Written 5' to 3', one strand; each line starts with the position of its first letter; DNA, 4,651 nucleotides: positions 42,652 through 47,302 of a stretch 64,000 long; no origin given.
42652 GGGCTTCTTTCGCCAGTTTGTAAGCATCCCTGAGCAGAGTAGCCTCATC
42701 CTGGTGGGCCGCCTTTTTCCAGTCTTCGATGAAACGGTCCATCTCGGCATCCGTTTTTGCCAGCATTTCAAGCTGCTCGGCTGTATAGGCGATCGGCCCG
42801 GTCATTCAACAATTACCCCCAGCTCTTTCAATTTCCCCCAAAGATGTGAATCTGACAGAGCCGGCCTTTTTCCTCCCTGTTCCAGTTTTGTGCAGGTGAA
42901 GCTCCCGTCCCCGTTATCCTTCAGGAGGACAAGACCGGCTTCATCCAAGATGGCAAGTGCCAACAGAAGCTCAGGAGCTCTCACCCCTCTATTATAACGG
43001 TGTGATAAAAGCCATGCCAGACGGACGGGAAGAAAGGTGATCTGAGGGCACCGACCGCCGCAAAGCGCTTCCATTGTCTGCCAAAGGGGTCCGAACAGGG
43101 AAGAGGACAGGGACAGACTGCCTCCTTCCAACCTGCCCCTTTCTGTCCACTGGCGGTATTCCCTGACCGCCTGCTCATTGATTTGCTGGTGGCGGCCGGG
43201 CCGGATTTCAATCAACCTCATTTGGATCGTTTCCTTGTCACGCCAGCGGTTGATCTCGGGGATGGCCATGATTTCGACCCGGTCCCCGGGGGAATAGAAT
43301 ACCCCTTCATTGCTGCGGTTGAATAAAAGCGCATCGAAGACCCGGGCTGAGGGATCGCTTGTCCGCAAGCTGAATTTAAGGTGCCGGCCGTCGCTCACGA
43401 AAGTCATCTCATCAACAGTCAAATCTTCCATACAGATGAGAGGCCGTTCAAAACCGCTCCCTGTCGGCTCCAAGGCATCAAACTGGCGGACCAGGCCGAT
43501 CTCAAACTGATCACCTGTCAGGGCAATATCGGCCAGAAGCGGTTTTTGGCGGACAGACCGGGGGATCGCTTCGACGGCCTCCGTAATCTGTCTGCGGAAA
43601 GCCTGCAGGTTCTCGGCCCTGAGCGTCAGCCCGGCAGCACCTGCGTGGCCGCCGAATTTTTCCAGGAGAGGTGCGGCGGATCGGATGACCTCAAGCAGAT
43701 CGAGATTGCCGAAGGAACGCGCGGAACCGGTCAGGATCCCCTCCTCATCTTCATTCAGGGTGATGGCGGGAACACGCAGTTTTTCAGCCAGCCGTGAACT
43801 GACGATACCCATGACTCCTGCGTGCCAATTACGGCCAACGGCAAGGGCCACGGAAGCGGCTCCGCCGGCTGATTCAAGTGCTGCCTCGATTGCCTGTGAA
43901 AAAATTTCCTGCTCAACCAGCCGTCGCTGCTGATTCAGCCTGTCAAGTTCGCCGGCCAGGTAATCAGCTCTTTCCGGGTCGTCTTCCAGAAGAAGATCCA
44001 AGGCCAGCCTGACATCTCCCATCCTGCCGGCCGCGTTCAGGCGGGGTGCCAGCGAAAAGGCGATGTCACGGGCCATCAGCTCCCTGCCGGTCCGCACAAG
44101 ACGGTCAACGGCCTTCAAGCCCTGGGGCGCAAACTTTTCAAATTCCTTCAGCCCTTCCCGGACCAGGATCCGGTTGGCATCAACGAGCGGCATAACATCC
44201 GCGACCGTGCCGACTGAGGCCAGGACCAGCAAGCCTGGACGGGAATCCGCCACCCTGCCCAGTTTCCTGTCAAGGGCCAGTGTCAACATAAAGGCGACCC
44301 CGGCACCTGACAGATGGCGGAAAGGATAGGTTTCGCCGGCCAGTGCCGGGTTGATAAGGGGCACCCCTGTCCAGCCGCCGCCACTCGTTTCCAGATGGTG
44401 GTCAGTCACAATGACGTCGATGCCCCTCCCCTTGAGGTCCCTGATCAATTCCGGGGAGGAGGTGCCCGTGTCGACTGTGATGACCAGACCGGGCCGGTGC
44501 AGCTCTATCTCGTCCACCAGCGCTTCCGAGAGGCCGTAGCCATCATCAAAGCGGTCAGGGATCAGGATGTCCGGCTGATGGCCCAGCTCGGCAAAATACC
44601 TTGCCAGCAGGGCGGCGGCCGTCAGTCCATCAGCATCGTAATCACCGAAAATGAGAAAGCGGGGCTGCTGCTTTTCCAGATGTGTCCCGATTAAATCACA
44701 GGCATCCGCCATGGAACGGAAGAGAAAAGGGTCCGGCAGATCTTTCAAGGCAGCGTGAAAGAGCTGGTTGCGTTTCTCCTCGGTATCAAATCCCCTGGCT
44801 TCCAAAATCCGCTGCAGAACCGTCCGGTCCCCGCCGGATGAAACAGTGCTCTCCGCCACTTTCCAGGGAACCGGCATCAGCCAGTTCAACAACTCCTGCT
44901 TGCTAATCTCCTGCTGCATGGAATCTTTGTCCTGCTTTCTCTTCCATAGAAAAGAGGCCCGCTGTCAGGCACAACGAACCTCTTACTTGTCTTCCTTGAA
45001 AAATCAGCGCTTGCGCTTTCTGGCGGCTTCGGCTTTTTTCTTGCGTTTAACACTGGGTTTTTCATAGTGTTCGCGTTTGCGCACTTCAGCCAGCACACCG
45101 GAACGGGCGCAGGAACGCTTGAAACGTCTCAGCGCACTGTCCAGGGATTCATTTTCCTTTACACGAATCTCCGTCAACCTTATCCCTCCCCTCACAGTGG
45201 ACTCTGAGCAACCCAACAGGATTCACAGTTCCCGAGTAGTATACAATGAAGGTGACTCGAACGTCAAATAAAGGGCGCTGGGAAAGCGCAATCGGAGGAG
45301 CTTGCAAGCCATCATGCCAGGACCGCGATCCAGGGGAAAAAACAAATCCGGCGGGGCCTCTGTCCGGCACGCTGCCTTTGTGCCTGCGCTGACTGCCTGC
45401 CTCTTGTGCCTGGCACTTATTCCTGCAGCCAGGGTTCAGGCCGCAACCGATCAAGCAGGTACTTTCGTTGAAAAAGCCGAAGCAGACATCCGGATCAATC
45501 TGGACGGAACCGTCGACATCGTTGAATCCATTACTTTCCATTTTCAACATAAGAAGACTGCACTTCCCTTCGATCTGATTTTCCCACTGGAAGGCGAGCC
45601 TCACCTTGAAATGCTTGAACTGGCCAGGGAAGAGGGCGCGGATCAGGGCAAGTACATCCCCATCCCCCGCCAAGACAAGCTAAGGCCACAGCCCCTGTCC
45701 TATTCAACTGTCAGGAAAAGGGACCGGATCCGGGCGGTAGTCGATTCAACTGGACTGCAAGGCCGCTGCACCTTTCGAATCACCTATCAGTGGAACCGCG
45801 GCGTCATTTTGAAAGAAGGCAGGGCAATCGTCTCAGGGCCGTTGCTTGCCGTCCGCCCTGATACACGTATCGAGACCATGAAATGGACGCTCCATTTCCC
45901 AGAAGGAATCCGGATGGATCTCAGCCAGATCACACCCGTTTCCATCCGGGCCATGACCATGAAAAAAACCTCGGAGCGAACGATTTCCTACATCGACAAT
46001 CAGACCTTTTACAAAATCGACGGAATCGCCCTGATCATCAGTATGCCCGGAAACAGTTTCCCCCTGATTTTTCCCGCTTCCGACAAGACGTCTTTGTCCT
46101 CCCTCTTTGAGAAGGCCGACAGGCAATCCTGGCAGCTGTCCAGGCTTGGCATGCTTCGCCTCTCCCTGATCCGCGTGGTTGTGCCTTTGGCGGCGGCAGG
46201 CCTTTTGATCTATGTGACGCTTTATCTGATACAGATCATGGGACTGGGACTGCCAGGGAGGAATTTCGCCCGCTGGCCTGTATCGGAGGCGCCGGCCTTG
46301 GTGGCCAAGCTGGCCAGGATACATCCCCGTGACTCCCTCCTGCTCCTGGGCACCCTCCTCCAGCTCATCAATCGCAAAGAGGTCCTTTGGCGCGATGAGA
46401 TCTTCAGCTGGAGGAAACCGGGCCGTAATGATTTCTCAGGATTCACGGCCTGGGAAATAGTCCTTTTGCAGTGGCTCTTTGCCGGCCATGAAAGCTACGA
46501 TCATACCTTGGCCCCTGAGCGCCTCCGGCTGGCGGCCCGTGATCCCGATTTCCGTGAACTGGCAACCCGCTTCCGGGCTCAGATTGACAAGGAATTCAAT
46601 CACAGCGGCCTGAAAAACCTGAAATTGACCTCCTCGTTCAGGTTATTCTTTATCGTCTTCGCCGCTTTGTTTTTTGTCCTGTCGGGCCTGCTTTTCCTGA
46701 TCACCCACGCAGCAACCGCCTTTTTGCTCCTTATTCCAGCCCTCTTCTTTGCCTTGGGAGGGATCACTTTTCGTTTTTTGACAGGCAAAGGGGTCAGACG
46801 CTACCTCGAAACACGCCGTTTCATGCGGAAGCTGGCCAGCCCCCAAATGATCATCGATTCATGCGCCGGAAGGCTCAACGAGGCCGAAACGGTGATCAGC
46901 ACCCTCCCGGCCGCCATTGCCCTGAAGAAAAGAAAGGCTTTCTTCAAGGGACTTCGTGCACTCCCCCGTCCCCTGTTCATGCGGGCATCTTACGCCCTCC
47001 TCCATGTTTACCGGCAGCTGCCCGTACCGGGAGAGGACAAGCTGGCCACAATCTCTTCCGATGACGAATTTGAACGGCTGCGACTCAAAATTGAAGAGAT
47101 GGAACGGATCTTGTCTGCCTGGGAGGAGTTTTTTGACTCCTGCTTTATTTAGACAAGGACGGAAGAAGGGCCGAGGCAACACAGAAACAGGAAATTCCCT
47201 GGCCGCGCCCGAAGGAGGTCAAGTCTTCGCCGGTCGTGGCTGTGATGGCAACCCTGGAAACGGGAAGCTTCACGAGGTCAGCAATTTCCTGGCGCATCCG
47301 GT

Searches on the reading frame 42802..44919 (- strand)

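Call 72: search_protein_families(library=pfam, proteins=[window:42802-44919:-], max_evalue=0.00001)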
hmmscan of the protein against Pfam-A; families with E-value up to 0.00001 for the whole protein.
window:42802-44919:- (705 aa): 3 families
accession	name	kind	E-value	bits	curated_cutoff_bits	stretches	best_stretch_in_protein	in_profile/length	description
PF17768.7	RecJ_OB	-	3.2e-20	72.6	27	1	464-569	2-105/107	RecJ OB domain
PF01368.27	DHH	-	4e-18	66.3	28.1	1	88-214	2-103/125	DHH family, N-terminal domain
PF02272.25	DHHA1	-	6.9e-17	62.2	25.9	1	357-450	4-101/102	DHHA1 domain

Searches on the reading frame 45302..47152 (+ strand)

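Call 72: search_protein_families(library=pfam, proteins=[window:45302-47152:+], max_evalue=0.00001)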
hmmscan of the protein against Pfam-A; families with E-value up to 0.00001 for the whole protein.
window:45302-47152:+ (616 aa): 1 family
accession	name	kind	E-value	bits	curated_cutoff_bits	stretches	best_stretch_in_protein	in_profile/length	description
PF09972.14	DUF2207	-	4.2e-06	27.5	24.4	1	56-208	2-126/172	Predicted membrane protein (DUF2207) N-terminal domain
